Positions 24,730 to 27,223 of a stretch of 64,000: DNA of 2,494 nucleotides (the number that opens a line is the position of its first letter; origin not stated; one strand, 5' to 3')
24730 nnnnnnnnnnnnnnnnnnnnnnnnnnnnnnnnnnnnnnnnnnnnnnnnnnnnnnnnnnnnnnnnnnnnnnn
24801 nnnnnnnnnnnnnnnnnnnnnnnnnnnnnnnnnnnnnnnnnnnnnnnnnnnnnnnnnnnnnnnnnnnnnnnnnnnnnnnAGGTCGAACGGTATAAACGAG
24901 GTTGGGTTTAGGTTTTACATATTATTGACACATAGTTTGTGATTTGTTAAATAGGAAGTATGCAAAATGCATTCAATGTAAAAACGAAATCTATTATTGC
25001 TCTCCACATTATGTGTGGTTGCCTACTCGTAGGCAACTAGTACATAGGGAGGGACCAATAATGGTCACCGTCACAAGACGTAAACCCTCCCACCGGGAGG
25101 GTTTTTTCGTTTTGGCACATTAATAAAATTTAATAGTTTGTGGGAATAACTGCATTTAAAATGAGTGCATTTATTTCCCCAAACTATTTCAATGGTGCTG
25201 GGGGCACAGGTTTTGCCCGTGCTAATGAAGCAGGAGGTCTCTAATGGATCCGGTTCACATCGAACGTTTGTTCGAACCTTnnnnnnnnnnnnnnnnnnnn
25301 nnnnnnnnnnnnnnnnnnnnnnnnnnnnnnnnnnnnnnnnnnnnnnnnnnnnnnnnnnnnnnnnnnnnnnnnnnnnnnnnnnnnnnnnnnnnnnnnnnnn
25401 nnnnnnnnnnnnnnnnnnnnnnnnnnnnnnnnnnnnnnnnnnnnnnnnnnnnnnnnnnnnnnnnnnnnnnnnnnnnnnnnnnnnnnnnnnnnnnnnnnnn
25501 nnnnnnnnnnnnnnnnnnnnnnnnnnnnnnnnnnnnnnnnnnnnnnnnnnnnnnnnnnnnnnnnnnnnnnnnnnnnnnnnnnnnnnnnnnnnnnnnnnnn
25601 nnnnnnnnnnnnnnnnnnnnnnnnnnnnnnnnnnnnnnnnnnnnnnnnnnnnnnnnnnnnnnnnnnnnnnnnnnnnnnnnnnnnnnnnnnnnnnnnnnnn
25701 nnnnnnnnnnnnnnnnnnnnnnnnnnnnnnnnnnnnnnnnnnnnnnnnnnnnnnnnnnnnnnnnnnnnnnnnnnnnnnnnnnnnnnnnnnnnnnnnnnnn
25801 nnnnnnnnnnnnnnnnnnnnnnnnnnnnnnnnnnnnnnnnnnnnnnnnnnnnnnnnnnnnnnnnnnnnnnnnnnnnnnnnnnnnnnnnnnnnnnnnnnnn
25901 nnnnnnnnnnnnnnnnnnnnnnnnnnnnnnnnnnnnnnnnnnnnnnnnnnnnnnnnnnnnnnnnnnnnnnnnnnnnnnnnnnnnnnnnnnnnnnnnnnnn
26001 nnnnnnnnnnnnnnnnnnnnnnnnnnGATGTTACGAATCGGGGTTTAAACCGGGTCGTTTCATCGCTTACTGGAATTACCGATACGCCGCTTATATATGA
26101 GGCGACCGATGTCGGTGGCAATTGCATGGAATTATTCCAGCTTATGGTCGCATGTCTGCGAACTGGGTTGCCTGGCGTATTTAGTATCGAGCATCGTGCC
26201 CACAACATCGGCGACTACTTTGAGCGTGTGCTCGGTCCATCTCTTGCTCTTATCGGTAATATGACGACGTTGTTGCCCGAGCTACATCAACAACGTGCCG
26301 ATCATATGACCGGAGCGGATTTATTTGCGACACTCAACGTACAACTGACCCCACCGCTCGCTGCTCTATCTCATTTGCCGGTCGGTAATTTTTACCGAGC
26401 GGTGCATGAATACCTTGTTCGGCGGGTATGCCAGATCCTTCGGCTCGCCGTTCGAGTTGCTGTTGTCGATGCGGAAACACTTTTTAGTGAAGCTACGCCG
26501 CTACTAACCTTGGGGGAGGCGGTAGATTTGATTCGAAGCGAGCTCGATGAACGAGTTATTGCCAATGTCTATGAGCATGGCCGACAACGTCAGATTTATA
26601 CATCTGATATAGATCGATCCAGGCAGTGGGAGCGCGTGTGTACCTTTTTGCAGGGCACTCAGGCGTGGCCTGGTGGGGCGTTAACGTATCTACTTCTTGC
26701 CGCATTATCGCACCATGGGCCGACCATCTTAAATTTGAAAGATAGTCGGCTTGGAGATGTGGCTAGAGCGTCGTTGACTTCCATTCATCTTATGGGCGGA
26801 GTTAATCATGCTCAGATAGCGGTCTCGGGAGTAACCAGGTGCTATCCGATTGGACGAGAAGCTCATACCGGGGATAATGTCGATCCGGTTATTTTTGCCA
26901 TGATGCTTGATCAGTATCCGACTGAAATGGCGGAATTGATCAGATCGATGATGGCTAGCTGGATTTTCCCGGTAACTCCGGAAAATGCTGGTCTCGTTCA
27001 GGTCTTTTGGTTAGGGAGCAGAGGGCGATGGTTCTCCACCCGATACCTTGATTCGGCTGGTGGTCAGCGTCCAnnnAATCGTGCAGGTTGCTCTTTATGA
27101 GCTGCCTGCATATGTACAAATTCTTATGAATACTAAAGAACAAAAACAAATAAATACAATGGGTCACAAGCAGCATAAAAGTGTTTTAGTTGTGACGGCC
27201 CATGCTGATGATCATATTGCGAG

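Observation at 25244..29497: dcw cluster is split by a ~4.3 kb insert carrying an unknown 610-aa protein, a PIG-L deacetylase, an APH-like kinase and a high-GC orphan gene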

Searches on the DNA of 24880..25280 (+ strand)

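Call 68: search_rna_families(source=window, start=24880, end=25280, threshold=evalue, max_evalue=10, show_alignments=2)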
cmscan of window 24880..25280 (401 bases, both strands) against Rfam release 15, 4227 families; matches with E-value up to 10: 18.
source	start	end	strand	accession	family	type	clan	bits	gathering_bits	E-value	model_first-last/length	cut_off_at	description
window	25057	25110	+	RF01859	Phe_leader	Cis-reg; leader;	-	25.8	55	0.031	1-125/125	no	Phenylalanine leader peptide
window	25129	25207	-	RF00340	SNORA36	Gene; snRNA; snoRNA; HACA-box;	CL00035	24.4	43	0.036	1-132/132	no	Small nucleolar RNA SNORA36 family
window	25080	25116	-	RF01376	CRISPR-DR63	Gene; CRISPR;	CL00015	23.3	37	0.23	1-37/37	no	CRISPR RNA direct repeat element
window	25132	25188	+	RF04009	mir-754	Gene; miRNA;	-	21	84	0.15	13-66/78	no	mir-754 microRNA precursor family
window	24908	25063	+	RF02410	snoR136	Gene; snRNA; snoRNA; HACA-box;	-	20.5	43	0.46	1-152/152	no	Small nucleolar RNA snoR136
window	25053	25166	+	RF03043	Prevotella-2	Gene; sRNA;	-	19.6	72.1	2.6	1-116/116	no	Prevotella-2 RNA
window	25133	25189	+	RF03463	mir-3036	Gene; miRNA;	-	19.4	70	0.84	1-58/58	no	mir-3036 microRNA precursor family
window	24996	25113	-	RF02632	Hrs10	Gene; sRNA;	-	18.5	108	0.11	1-148/148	no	Hfq-regulated sRNA 10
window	25076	25142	-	RF01859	Phe_leader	Cis-reg; leader;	-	18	55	1.6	1-125/125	no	Phenylalanine leader peptide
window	25071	25104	+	RF01771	rnk_leader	Cis-reg; leader;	-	16.2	50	4.2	61-100/109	no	Enterobacteria rnk leader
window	25132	25188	-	RF04009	mir-754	Gene; miRNA;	-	16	84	3.3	13-66/78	no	mir-754 microRNA precursor family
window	25043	25121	+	RF03545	Flavi_ISFV_CRE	Cis-reg;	-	15.5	41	8.8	1-89/89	no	Insect-specific Flavivirus 3' UTR cis-acting replication element (CRE)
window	25131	25189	+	RF04251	MIR5070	Gene; miRNA;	CL00139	15.3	100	4.6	20-97/116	no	MIR5070 microRNA precursor family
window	25082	25104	+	RF01772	rnk_pseudo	Cis-reg; leader;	-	14.9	55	5.8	75-98/108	no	Pseudomonas rnk leader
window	25010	25110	+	RF00106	RNAI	Gene; antisense;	-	14.6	47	3.1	1-102/102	no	RNAI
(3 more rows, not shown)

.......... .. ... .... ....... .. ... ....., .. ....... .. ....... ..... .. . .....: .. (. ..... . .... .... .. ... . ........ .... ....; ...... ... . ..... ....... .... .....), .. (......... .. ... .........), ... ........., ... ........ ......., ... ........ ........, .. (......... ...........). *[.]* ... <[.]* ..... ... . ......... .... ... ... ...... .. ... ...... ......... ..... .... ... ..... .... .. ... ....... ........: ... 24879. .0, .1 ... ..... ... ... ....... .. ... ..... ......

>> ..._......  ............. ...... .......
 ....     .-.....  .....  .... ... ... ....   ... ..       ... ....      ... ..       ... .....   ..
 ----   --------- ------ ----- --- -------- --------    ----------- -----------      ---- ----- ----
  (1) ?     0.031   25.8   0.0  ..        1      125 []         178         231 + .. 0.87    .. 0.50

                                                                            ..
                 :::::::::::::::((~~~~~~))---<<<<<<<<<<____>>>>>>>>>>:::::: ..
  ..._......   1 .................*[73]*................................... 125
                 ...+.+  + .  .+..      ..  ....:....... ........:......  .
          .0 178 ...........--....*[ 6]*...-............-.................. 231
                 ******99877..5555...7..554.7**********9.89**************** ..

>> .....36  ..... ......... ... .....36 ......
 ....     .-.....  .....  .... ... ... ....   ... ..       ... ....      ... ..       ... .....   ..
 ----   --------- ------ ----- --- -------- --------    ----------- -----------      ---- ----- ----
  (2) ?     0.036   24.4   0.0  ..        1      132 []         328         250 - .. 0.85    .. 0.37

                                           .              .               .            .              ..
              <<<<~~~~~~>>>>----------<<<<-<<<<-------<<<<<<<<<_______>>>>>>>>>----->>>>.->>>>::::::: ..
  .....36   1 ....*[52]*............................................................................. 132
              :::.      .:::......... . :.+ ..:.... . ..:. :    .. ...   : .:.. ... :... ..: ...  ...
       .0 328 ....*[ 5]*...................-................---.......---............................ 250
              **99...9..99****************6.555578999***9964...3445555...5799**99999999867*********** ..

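Call 110: build_rna_model(alignment_id=A10)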
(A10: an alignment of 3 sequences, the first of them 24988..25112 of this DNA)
Model R1 built from alignment A10 (3 sequences, 136 columns); structure: RNAalifold consensus.
model positions 126; base pairs 23; branch points 1; effective number of sequences 2.04; information 0.59 bits per position. Calibrated on 0.2 Mb of random sequence (short: E-values are rough).
structure used (alignment columns):
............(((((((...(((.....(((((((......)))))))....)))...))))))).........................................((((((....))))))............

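Call 111: search_with_rna_model(model_id=R1, sources=[window, L002, L006, L007, L008, L010, L011, L012, L013, L095, L096, L015, L037, L041, L050, L067], max_evalue=1, make_alignment=true)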
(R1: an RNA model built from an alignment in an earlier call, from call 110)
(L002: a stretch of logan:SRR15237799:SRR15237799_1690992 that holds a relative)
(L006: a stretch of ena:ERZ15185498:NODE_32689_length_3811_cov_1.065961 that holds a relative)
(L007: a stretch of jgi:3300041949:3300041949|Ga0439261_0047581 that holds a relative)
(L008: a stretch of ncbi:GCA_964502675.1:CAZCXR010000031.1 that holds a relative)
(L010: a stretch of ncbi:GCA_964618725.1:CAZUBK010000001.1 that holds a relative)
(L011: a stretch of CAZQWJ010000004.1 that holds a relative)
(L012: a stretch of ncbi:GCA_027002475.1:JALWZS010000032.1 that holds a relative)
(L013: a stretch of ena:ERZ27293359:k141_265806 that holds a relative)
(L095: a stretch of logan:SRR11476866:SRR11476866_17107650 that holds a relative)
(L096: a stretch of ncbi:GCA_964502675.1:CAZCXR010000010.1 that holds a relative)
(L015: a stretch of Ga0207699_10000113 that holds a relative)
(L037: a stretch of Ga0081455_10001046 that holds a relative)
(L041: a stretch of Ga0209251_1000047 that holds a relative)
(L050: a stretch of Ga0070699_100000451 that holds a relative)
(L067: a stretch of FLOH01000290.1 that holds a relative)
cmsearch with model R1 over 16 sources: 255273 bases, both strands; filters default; matches with E-value up to 1: 12.
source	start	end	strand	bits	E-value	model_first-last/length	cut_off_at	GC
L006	1291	1414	+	118.9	3.7e-29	1-126/126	no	0.46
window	24988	25112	+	118.8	4e-29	1-126/126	no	0.46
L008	672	803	+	109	1.8e-26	1-126/126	no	0.51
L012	14654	14777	+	48.2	5.7e-10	1-126/126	no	0.44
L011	13830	13985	-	28.4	0.00013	1-126/126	no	0.41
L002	8952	9058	-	20.7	0.016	1-126/126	no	0.36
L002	1093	1233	+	20.5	0.018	1-126/126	no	0.35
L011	1618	1700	-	18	0.09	1-126/126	no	0.45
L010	7774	7914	+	17.2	0.15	1-126/126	no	0.42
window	25074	25196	-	16.2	0.28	1-126/126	no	0.36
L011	13788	13870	+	15.8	0.35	1-126/126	no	0.42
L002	1195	1315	-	14.8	0.65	1-126/126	no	0.4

Alignment A11: 12 matches aligned to the model, 236 columns, each read 5' to 3' on its own strand. Consensus structure (alignment columns), stored with it:
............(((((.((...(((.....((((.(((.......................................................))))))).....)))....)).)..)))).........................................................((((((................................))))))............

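Call 112: search_with_rna_model(model_id=R1, source=L012, max_evalue=0.01, show_alignments=1)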
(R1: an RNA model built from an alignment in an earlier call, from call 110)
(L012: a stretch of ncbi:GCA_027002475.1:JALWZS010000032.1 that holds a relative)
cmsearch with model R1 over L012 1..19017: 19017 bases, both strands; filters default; matches with E-value up to 0.01: 1.
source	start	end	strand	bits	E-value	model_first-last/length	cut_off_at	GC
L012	14654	14777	+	48.2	4.2e-11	1-126/126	no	0.44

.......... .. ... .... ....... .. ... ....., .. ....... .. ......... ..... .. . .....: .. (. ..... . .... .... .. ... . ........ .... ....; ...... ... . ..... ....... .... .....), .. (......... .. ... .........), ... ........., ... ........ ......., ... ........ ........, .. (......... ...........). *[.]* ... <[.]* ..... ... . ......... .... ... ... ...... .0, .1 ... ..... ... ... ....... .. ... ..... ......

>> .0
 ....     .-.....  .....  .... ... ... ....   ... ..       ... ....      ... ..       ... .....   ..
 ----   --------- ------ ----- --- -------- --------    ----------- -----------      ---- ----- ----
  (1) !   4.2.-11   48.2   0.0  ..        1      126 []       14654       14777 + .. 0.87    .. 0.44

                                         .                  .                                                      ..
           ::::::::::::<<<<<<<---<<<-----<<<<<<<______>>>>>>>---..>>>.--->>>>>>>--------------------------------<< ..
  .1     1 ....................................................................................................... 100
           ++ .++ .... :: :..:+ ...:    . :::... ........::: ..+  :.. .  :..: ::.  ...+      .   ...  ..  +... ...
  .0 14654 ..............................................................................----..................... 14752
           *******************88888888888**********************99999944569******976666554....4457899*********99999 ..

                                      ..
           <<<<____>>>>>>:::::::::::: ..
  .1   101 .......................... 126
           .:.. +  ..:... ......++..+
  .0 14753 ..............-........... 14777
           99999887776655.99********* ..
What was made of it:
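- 24988..25112 (+): Structured 5' leader RNA. It has a long hairpin in which CUCUCC (25000-25005) pairs with GGGAGGG (25047-25053), with an apical stem at 25017-25036. A small hairpin follows, then an intrinsic terminator (25082-25104 plus T-run). The GGGAGGG element can alternatively pair with the terminator's 5' arm CCCUCCC, forming an antiterminator. Covariance model R1 finds copies in L006, L008 and L012 (calls 110-112).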

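Call 119: search_with_rna_model(model_id=R1, sources=[window, L006, L008, L012], max_evalue=0.000001, make_alignment=true)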
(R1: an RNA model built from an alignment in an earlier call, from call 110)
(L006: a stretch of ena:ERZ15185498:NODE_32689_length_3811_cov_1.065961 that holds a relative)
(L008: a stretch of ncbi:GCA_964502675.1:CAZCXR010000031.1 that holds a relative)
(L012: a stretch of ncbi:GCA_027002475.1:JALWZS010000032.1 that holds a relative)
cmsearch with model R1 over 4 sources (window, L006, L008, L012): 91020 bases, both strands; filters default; matches with E-value up to 0.000001: 4.
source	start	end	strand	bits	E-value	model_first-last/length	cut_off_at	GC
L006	1291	1414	+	118.9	1.3e-29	1-126/126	no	0.46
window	24988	25112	+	118.8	1.4e-29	1-126/126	no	0.46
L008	672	803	+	109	6.6e-27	1-126/126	no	0.51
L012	14654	14777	+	48.2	2e-10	1-126/126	no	0.44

Alignment A12: 4 matches aligned to the model, 138 columns, each read 5' to 3' on its own strand. Consensus structure (alignment columns), stored with it:
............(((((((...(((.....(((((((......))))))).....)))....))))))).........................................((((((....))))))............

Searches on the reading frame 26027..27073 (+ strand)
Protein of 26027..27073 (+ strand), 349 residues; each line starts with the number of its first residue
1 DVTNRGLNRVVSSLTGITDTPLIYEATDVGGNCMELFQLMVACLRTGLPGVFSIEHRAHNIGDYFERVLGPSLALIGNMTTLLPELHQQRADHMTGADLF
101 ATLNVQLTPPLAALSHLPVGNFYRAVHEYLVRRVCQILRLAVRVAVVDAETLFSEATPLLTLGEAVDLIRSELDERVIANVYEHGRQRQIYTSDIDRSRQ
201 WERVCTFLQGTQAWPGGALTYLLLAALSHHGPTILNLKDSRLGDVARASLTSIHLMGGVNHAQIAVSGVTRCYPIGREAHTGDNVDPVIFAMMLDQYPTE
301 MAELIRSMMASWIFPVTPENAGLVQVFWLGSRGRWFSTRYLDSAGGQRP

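Call 69: predict_structure(alignment_id=A4)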
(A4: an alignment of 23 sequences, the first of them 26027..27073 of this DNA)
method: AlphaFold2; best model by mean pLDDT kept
length: 349 residues; sequences in the alignment: 23
mean_pLDDT: 92.9   pTM: 0.92
mean pLDDT of the five models: 92.9, 92.7, 92.4, 91.8, 91.6
residues with pLDDT >= 90: 285; 70-90: 56; 50-70: 7; < 50: 1
segments of 3 or more residues with pLDDT < 50: none
pLDDT, mean of each block of 10 residues (from residue 1): 95 98 92 94 98 92 92 90 89 92 96 97 97 98 96 93 96 94 87 95 92 90 96 93 83 87 95 81 86 97 98 94 94 95 89
secondary structure, 60 per line:
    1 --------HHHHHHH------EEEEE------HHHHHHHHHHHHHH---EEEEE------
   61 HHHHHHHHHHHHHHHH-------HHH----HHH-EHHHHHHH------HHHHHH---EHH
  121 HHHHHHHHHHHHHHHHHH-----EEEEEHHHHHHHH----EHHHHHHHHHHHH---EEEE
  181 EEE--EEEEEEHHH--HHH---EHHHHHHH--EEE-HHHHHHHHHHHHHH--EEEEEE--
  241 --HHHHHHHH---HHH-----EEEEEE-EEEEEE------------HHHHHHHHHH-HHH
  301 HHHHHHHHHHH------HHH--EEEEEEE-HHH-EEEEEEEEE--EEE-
elements in order: H9-15 E22-26 H33-46 E50-54 H61-76 H96-102 H109-114 H119-138 E144-148 H149-156 H162-173 E177-183 E186-191 H204-210 E213-215 H217-230 E233-238 H243-250 E262-267 E269-274 H287-296 H298-311 E323-329 E335-343 E346-348

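Call 72: fold_search(model_id=the predicted structure, library=pdb)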
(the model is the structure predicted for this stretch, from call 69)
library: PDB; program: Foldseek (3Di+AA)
matches with E <= 10: 594; with E <= 0.001: 2
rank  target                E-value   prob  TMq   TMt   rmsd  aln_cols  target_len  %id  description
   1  3fnr                  3.4e-04  0.98  0.35  0.29   9.6       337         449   11  CRYSTAL STRUCTURE OF PUTATIVE ARGINYL T-RNA SYNTHETASE FROM Campylobacter jejuni; (released 2009-01-27)
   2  1irx_B                8.8e-04  0.95  0.36  0.27  11.8       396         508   10  Crystal structure of class I lysyl-tRNA synthetase (released 2002-04-17)
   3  5b63_C                3.4e-03  0.82  0.33  0.24  10.9       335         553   14  Crystal structures of E.coli arginyl-tRNA synthetase (ArgRS) in complex with substrate tRNA(Arg) (released 2017-05-31)
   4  4q2t_A                3.4e-03  0.72  0.31  0.21  13.5       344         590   10  Crystal structure of Arginyl-tRNA synthetase complexed with L-arginine (released 2014-07-23)
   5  2x1l_C                7.2e-03  0.60  0.31  0.25  11.9       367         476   10  Crystal structure of Mycobacterium smegmatis methionyl-tRNA synthetase in complex with methionine and adenosine (released 2010-07-28)
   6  4q2x_B                1.0e-02  0.66  0.33  0.22  11.8       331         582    8  Crystal structure of Arginyl-tRNA synthetase complexed with L-canavanine (released 2014-07-23)
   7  2x1l_B                1.1e-02  0.57  0.32  0.26  12.0       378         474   10  Crystal structure of Mycobacterium smegmatis methionyl-tRNA synthetase in complex with methionine and adenosine (released 2010-07-28)
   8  2d54                  2.2e-02  0.47  0.31  0.24  12.1       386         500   10  Crystal Structure of Methionyl tRNA Synthetase Y225A Mutant from Thermus Thermophilus (released 2006-12-19)
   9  8i9i_B                5.6e-02  0.51  0.32  0.25   9.3       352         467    8  Glutamyl-tRNA synthetase from Escherichia Coli bound to Glutamate and Zinc (released 2023-04-19)
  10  1woy                  7.5e-02  0.28  0.31  0.24  12.2       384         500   11  Crystal structure of methionyl tRNA synthetase Y225F mutant from Thermus thermophilus (released 2005-09-13)
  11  2csx_A                1.1e-01  0.23  0.29  0.24   9.5       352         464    8  Crystal structure of Aquifex aeolicus methionyl-tRNA synthetase complexed with tRNA(Met) (released 2005-09-20)
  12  1mop_A                1.1e-01  0.18  0.24  0.28  15.6       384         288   10  Crystal Structure of a Pantothenate Synthetase from M. tuberculosis (released 2003-03-11)
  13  5ulj_D                1.2e-01  0.05  0.08  0.08  19.0       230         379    7  Crystal structure of Scheffersomyces stipitis Rai1 in complex with (3'-NADP)+ and calcium ion (released 2017-05-17)
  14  8y1j_A                1.3e-01  0.05  0.10  0.08  19.5       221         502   12  Structure of the pyridoxal 5'-phosphate-dependent (PLP) threonine deaminase ilvA1 from Pseudomonas aeruginosa PAO1 (released 2024-05-22)
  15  3ag5_B                1.4e-01  0.18  0.26  0.30  15.4       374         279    7  Crystal Structure of Pantothenate Synthetase from Staphylococcus aureus (released 2010-07-21)
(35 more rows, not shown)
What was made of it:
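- Closest known: Class I aaRS-like amide ligases and cyclodipeptide synthases. Same: AlbC and pantothenate synthetase appear among the structural matches (call 72).
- Two further acyl-transfer enzymes of the same superfamily follow: pantothenate synthetase and AlbC (call 72). Those matches are aaRS, pantothenate synthetase and a cyclodipeptide synthase (call 72). It has a putative adenylate-forming ligase fold (call 72).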
